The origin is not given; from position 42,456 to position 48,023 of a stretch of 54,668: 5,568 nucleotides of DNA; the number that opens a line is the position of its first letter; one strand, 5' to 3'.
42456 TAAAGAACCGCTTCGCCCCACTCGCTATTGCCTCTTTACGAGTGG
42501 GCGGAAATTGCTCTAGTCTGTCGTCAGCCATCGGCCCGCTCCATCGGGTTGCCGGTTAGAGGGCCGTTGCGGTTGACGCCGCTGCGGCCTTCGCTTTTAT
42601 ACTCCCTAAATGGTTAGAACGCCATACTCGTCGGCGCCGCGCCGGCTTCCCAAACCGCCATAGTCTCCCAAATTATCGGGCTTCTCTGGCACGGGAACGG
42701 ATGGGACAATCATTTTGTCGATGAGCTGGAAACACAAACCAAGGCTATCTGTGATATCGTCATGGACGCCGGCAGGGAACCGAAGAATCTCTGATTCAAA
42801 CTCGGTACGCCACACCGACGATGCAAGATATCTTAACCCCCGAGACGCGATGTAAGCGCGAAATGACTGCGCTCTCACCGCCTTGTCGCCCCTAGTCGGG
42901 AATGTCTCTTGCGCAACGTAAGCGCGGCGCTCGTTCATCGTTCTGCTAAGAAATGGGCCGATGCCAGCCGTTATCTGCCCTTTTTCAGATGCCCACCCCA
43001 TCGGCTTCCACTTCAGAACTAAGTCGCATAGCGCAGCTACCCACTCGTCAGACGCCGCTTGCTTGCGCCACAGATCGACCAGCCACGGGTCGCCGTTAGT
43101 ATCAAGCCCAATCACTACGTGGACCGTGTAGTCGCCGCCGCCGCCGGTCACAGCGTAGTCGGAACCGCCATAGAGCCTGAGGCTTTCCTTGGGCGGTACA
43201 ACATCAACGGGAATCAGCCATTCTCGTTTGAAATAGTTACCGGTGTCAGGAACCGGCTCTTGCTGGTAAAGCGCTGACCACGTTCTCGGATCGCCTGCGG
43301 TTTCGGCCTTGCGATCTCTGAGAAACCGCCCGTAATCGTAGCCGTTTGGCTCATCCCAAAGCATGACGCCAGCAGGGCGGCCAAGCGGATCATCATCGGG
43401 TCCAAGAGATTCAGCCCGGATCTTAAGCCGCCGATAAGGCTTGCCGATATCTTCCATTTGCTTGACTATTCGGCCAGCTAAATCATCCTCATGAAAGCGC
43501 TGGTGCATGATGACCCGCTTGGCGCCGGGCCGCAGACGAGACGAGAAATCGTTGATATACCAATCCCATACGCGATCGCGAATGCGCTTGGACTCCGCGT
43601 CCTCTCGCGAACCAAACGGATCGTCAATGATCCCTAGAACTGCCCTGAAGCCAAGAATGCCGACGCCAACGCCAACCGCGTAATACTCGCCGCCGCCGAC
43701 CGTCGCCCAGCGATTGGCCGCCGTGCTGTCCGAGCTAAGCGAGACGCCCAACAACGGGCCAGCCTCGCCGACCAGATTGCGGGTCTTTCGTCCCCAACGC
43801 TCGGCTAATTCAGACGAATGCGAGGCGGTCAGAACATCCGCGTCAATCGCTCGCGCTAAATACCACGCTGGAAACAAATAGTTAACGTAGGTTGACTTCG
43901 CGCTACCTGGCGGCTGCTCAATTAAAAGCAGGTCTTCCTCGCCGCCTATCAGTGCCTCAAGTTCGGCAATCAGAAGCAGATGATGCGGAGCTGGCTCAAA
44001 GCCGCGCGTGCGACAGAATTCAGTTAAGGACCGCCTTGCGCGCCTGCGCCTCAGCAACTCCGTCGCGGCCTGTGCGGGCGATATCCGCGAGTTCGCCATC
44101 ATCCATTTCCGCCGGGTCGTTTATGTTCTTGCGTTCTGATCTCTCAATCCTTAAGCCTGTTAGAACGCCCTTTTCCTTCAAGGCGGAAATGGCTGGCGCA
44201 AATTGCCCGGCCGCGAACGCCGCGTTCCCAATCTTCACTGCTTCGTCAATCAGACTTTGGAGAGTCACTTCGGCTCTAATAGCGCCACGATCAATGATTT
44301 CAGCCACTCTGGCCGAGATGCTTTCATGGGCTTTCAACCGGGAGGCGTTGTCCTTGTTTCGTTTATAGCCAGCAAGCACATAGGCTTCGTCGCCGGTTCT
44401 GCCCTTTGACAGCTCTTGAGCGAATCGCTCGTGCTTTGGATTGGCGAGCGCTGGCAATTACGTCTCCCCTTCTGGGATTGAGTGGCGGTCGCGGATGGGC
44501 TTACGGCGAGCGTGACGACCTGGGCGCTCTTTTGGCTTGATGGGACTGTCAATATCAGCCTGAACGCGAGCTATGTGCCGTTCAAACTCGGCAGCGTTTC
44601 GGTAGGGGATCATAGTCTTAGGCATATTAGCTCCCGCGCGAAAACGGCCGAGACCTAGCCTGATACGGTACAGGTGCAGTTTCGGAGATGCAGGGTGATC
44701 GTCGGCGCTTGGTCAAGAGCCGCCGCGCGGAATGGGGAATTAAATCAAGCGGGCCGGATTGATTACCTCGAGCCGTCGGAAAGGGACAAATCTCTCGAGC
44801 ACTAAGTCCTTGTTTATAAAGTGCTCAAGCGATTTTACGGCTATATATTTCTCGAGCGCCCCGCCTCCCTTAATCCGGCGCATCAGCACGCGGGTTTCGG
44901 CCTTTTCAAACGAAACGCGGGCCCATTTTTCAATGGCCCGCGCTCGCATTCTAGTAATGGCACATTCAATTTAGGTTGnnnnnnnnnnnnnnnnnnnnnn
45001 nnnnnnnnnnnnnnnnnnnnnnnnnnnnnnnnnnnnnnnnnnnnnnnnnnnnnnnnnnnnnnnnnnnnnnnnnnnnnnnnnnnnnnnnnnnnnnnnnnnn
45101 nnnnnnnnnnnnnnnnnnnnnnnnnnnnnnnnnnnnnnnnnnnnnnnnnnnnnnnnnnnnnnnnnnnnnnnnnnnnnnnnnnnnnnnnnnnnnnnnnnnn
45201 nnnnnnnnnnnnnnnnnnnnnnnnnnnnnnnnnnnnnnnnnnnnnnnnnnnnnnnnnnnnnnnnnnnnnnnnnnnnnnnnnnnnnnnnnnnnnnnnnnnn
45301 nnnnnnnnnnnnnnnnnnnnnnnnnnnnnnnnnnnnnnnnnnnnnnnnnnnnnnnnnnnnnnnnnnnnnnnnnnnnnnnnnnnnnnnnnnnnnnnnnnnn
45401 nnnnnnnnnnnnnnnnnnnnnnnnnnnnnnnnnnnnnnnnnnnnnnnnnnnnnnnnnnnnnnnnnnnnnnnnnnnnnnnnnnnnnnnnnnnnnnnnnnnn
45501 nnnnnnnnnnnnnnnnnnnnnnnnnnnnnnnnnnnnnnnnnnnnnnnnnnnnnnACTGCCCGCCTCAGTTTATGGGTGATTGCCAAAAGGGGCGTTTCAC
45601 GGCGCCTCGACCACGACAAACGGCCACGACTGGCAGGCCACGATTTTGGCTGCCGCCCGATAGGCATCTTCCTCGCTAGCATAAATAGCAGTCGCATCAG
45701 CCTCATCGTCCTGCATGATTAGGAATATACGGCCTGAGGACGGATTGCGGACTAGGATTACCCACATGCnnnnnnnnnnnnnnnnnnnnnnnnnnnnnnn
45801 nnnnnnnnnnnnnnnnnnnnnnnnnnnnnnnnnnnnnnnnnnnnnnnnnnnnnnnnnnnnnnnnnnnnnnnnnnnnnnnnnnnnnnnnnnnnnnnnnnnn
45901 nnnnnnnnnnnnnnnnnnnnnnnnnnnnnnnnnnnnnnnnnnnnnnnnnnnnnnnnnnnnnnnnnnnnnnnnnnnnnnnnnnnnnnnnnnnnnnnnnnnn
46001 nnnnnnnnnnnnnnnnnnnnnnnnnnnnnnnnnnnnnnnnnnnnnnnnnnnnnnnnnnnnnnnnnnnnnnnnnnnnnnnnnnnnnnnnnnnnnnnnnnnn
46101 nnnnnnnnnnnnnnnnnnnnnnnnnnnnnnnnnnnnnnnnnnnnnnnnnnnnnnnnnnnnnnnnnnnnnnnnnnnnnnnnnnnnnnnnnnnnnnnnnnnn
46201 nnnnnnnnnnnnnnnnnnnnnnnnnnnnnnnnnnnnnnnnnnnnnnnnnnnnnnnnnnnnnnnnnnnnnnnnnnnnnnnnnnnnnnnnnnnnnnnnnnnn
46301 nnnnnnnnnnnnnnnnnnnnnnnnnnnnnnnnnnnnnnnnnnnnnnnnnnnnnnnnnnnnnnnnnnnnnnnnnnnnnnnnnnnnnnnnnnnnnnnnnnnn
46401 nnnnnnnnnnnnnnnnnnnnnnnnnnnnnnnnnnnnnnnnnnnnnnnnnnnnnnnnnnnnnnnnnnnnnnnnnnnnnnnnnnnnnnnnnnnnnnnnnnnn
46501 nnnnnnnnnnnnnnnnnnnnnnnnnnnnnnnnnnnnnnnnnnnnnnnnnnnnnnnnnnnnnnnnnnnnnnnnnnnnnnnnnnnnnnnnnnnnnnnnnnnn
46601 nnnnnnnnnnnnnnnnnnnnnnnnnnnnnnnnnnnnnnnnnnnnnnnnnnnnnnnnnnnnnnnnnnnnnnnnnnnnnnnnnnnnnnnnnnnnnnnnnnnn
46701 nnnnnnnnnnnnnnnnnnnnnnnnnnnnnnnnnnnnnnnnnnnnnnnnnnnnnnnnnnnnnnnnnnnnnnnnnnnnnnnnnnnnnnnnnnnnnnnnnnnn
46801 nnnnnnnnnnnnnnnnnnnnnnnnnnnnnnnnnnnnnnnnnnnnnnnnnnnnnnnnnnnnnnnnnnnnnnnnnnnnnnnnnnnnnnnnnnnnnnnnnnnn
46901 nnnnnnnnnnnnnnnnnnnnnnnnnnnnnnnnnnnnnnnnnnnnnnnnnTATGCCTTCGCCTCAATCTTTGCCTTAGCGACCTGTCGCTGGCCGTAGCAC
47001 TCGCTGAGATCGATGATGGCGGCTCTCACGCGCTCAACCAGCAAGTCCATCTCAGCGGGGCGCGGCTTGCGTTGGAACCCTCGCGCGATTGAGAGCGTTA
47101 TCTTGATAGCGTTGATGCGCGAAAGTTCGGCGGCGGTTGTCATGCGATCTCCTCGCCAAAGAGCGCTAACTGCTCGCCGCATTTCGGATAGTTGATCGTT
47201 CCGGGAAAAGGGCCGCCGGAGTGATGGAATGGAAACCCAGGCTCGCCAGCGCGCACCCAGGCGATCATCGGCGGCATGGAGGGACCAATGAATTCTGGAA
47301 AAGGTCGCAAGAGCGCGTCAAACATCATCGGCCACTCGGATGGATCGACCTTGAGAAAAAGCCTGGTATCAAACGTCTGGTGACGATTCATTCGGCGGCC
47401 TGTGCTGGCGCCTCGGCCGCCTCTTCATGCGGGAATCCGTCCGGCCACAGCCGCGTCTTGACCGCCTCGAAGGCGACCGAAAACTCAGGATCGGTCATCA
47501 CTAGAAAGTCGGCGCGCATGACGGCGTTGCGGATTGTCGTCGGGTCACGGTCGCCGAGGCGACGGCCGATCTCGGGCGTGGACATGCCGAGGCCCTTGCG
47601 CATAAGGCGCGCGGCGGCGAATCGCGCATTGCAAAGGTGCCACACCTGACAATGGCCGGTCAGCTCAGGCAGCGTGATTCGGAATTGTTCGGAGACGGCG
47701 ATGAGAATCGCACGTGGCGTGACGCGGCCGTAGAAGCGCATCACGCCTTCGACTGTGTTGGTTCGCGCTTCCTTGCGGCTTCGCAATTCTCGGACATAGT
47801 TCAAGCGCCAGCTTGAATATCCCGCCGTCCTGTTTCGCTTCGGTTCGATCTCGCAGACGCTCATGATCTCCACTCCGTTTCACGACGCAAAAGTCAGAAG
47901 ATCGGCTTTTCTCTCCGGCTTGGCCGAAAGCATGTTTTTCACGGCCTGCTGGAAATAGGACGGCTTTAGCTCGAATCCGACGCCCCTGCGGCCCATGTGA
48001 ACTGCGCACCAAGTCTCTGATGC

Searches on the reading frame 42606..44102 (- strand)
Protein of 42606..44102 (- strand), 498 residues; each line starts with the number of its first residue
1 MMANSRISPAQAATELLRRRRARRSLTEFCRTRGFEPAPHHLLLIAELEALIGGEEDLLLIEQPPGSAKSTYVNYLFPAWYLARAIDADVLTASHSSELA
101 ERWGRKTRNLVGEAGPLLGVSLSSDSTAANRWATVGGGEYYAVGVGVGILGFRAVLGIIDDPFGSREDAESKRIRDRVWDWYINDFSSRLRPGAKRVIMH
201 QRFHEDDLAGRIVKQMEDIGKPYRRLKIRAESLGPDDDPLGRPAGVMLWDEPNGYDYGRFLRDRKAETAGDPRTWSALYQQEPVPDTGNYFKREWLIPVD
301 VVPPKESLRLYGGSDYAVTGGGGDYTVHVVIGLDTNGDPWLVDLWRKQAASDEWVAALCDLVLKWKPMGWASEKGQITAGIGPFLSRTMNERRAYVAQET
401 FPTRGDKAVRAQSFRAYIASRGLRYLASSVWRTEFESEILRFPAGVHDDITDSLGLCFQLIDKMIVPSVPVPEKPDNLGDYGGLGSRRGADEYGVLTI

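Call 37: search_protein_families(library=phrogs, proteins=[window:42606-44102:-], max_evalue=0.001)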
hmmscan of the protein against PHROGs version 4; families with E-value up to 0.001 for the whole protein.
window:42606-44102:- (498 aa): 7 families
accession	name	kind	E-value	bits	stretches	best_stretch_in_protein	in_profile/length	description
phrog_38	-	head and packaging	1.9e-90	305.6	1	12-476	254-718/760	terminase large subunit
phrog_4758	-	head and packaging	4e-43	148.5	1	12-228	6-233/243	terminase large subunit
phrog_30251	-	head and packaging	1.1e-15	57.9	1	50-293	49-287/799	terminase large subunit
phrog_5573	-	head and packaging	3.2e-14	53.9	1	264-454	39-227/250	terminase large subunit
phrog_979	-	head and packaging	2.2e-10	40.9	1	286-468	411-606/642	terminase large subunit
phrog_12171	-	head and packaging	0.00072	20.6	0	402-459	37-93/110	terminase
phrog_2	-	head and packaging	0.00089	19.1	0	256-366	436-525/807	terminase large subunit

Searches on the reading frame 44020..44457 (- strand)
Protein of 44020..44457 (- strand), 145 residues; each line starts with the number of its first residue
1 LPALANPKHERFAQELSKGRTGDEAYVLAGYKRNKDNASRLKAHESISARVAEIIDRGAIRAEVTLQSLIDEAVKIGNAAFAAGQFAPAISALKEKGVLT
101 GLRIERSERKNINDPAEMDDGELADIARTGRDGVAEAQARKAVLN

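Call 37: search_protein_families(library=phrogs, proteins=[window:44020-44457:-], max_evalue=0.001)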
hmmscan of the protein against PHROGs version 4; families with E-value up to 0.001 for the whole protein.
window:44020-44457:- (145 aa): 3 families
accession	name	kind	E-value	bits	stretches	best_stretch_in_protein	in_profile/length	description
phrog_51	-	head and packaging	7.1e-10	40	1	5-79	89-166/261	terminase small subunit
phrog_32222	-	unknown function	7.8e-07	30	1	4-112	91-201/241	-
phrog_11494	-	head and packaging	0.0004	21.3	1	1-75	1-74/291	terminase small subunit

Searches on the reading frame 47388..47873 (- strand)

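Call 48: search_protein_families(library=pfam, proteins=[window:47388-47873:-], max_evalue=0.001)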
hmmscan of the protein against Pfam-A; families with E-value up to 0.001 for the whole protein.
window:47388-47873:- (161 aa): 1 family
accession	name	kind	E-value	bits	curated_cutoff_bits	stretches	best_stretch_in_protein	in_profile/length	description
PF08299.17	Bac_DnaA_C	-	2.3e-10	40.8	31.5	1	55-118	3-66/69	Bacterial dnaA protein helix-turn-helix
